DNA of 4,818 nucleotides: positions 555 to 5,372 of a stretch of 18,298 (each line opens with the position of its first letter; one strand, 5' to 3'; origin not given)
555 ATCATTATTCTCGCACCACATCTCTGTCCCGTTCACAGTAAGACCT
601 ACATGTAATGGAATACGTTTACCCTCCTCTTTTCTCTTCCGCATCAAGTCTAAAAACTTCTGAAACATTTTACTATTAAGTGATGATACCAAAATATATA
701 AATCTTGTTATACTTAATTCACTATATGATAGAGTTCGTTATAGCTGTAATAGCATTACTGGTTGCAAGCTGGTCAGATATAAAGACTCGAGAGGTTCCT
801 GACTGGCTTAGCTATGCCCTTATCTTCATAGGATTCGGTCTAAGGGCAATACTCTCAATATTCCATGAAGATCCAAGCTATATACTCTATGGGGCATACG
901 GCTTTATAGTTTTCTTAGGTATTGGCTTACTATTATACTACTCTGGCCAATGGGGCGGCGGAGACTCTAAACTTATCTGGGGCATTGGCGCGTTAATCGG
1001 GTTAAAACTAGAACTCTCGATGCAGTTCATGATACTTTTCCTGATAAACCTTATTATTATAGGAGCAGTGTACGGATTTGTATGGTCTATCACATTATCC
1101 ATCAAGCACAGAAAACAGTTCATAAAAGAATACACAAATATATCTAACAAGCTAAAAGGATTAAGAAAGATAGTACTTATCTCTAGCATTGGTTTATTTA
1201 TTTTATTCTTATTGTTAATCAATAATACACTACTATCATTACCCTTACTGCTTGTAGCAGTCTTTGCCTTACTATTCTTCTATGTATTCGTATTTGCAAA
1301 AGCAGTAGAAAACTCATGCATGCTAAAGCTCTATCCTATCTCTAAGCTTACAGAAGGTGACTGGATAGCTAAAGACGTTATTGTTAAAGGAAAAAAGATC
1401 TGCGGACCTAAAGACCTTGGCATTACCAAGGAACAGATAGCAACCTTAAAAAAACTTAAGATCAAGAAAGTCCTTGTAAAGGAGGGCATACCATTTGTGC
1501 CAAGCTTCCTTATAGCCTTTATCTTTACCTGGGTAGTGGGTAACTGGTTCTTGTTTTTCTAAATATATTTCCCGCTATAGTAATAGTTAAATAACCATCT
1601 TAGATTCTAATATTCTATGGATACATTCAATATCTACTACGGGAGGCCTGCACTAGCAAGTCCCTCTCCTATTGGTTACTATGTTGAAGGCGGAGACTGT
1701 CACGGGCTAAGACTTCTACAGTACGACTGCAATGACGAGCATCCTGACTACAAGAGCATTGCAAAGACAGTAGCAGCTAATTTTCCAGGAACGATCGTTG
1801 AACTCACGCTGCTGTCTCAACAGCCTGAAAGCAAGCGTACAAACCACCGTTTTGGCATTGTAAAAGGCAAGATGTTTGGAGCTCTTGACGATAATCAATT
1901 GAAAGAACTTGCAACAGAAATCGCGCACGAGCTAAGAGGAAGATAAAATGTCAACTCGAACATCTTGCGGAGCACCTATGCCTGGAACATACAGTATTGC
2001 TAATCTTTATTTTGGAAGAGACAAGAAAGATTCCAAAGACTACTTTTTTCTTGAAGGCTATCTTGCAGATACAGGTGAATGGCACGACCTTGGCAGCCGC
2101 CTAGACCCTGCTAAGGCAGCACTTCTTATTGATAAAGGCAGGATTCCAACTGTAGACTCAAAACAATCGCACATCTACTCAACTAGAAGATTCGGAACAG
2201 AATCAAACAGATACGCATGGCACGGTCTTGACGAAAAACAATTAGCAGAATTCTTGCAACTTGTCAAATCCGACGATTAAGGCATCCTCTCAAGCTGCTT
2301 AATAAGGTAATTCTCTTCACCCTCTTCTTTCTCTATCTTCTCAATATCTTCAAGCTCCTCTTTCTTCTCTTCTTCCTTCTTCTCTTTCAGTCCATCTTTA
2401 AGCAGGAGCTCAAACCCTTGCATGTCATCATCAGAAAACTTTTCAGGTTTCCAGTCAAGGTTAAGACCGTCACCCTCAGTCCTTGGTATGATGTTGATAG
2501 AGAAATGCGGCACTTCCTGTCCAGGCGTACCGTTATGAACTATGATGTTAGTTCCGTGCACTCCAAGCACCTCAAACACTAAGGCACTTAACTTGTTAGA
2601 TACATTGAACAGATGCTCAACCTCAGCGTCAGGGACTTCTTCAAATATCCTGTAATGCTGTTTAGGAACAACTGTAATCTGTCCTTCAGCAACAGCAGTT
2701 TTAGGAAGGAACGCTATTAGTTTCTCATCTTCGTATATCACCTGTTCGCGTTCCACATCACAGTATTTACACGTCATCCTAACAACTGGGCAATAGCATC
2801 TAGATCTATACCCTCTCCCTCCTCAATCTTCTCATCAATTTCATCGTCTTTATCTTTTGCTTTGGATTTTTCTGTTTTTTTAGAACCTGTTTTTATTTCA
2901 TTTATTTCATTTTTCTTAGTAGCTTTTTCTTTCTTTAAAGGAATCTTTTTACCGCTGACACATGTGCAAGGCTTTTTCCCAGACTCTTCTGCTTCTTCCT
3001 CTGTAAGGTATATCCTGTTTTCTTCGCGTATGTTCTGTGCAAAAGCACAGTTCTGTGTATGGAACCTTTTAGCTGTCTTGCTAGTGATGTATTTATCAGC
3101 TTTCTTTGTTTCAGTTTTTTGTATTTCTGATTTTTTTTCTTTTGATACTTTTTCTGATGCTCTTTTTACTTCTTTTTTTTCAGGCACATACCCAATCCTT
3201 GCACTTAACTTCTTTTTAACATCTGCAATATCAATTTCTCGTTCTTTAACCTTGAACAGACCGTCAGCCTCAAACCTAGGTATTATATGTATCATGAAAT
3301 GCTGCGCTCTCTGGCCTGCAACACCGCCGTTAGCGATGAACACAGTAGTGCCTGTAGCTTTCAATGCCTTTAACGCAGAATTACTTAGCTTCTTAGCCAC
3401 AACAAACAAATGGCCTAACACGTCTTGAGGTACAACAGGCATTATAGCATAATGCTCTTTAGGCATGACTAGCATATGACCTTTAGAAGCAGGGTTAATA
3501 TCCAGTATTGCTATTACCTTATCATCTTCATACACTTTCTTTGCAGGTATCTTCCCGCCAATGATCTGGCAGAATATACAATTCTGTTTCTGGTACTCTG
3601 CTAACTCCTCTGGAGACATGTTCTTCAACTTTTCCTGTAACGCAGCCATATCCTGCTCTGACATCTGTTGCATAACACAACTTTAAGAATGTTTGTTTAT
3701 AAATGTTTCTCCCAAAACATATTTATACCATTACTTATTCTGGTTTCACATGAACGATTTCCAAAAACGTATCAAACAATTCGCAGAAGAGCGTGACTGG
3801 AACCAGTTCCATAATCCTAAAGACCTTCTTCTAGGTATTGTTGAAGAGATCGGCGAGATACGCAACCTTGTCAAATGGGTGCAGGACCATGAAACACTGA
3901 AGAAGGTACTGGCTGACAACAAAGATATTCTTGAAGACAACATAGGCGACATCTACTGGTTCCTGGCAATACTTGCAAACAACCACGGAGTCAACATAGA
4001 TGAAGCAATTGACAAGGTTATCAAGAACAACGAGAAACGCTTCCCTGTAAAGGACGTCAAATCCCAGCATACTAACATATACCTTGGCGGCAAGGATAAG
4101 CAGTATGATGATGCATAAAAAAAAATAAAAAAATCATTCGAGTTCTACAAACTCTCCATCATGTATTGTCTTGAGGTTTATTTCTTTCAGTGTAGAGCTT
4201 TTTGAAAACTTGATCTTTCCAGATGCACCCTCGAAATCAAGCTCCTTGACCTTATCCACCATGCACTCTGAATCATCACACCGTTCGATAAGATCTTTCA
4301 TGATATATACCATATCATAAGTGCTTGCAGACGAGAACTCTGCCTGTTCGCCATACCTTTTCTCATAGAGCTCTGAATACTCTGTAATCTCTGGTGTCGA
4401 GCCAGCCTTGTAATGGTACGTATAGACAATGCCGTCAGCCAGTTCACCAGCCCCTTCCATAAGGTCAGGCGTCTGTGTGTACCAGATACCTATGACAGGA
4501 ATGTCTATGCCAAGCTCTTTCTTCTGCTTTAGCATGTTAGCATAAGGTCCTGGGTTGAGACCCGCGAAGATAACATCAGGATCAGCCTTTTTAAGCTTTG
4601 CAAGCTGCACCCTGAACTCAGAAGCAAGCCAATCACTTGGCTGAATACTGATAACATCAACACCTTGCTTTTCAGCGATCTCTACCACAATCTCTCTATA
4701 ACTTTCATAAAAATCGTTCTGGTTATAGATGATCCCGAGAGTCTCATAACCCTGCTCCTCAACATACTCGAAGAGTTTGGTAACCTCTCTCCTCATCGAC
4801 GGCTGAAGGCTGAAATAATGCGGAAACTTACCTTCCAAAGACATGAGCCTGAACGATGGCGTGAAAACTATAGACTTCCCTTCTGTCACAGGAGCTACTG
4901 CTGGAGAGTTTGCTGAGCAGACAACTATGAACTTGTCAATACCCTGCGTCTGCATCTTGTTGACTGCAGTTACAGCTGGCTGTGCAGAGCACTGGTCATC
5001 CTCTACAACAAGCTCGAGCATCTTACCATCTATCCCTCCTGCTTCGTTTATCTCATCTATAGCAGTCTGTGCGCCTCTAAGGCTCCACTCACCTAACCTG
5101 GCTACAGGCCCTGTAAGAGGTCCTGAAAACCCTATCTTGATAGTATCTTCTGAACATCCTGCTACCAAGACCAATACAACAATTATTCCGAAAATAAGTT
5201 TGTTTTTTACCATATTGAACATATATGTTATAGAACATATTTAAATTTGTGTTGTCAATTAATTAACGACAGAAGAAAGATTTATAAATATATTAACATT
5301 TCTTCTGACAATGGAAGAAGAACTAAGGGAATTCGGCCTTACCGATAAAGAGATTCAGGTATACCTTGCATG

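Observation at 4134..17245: One split LivHMGF translocon shared among six SBP paralogues and four dedicated TrmB-family regulators in four repeated divergent cassettes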

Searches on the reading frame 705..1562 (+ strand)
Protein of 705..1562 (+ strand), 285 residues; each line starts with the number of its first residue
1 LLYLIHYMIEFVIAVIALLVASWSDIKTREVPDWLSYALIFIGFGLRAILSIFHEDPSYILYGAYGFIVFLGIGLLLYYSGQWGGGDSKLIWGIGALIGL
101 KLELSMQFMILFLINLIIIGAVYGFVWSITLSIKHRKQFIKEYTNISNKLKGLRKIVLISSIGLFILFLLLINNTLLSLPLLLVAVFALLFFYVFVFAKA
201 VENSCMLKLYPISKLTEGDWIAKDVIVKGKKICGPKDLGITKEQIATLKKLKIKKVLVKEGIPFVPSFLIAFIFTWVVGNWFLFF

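Call 4: search_protein_families(library=pfam, proteins=[window:705-1562:+], max_evalue=0.01)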
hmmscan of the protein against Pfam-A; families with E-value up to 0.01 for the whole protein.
window:705-1562:+ (285 aa): 2 families
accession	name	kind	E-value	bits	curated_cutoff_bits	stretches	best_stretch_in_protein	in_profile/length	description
PF01478.23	Peptidase_A24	-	1.6e-14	54.6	26.5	1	13-124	2-103/104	Type IV leader peptidase family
PF06819.16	Arc_PepC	-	0.0029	18.2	23.4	0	227-254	74-101/110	Archaeal Peptidase A24 C-terminal Domain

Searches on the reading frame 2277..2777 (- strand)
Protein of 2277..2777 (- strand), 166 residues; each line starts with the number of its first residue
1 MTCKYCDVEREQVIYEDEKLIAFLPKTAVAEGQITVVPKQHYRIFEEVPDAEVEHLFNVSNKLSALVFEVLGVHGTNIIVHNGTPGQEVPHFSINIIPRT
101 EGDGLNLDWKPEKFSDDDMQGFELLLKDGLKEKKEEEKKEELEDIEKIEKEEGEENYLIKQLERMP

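Call 4: search_protein_families(library=pfam, proteins=[window:2277-2777:-], max_evalue=0.01)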
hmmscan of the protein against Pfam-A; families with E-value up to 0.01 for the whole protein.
window:2277-2777:- (166 aa): 2 families
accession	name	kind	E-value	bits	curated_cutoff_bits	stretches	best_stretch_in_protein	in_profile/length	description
PF01230.28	HIT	-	4.4e-12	46.9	21.5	1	10-101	5-97/98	HIT domain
PF11969.13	DcpS_C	-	0.005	17.7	24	1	7-70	10-73/114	Scavenger mRNA decapping enzyme C-term binding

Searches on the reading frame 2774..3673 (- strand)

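Call 4: search_protein_families(library=pfam, proteins=[window:2774-3673:-], max_evalue=0.01)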
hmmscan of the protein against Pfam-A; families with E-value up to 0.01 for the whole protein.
window:2774-3673:- (299 aa): 2 families
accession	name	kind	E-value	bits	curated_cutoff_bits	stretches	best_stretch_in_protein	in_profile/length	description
PF01230.28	HIT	-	6.4e-22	78.5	21.5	1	41-135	3-97/98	HIT domain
PF11969.13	DcpS_C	-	2.1e-12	48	24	1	31-135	1-105/114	Scavenger mRNA decapping enzyme C-term binding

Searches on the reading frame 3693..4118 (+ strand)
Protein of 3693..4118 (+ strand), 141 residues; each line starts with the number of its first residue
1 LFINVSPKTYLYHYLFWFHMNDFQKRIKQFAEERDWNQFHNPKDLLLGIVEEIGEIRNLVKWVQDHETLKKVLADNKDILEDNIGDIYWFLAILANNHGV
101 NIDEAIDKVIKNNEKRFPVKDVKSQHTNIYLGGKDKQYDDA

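Call 4: search_protein_families(library=pfam, proteins=[window:3693-4118:+], max_evalue=0.01)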
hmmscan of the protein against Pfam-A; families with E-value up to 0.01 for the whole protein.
window:3693-4118:+ (141 aa): 3 families
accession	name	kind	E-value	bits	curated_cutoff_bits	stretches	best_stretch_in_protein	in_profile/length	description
PF12643.12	MazG-like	-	2.1e-07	31.5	27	1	62-123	16-76/85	MazG-like family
PF03819.22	MazG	-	2.9e-05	24.7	22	1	42-118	3-71/74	MazG nucleotide pyrophosphohydrolase domain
PF04772.17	Flu_B_M2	-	0.0066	17.1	25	0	50-84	50-85/109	Influenza B matrix protein 2 (BM2)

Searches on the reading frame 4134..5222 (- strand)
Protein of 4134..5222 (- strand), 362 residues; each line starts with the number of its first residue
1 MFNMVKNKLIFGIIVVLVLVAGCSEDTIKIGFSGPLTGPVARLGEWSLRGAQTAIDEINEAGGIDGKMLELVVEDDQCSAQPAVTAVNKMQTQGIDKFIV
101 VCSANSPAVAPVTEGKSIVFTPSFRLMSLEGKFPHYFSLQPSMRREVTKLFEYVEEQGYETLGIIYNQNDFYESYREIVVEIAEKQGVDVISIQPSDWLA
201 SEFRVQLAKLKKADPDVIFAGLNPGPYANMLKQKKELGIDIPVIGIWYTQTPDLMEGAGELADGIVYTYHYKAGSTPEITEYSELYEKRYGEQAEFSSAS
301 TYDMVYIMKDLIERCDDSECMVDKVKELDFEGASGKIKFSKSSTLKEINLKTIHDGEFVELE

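Call 3: search_protein_families(library=pfam, proteins=[window:4134-5222:-], max_evalue=0.01)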
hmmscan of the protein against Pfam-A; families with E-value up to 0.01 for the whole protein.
window:4134-5222:- (362 aa): 4 families
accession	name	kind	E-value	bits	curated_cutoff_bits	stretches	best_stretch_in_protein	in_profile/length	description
PF13458.12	Peripla_BP_6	-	1.5e-53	183.1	31.7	1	27-341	1-324/343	Periplasmic binding protein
PF01094.35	ANF_receptor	-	6.9e-17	62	25.4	1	51-346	6-341/353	Receptor family ligand binding region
PF13433.12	Peripla_BP_5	-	1.1e-14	54.7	27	1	28-342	1-323/363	Periplasmic binding protein domain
PF13407.12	Peripla_BP_4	-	0.0032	17.5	35.1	0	167-239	8-81/258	Periplasmic binding protein domain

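Call 50: search_protein_families(library=ncbifam, proteins=[window:4134-5222:-], max_evalue=0.00001)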
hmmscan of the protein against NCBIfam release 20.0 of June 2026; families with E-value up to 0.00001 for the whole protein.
window:4134-5222:- (362 aa): 3 families
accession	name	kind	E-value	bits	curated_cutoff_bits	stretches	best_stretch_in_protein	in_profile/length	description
NF011933.0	PRK15404.1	subfamily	4.4e-32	111.6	477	1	6-350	5-355/370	high-affinity branched-chain amino acid ABC transporter substrate-binding protein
TIGR03407.1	urea_ABC_UrtA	exception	1.1e-15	57.4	492.75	1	28-345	1-330/361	urea ABC transporter substrate-binding protein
TIGR03669.1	urea_ABC_arch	equivalog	3e-14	52.8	494.8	1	29-342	2-323/375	urea ABC transporter substrate-binding protein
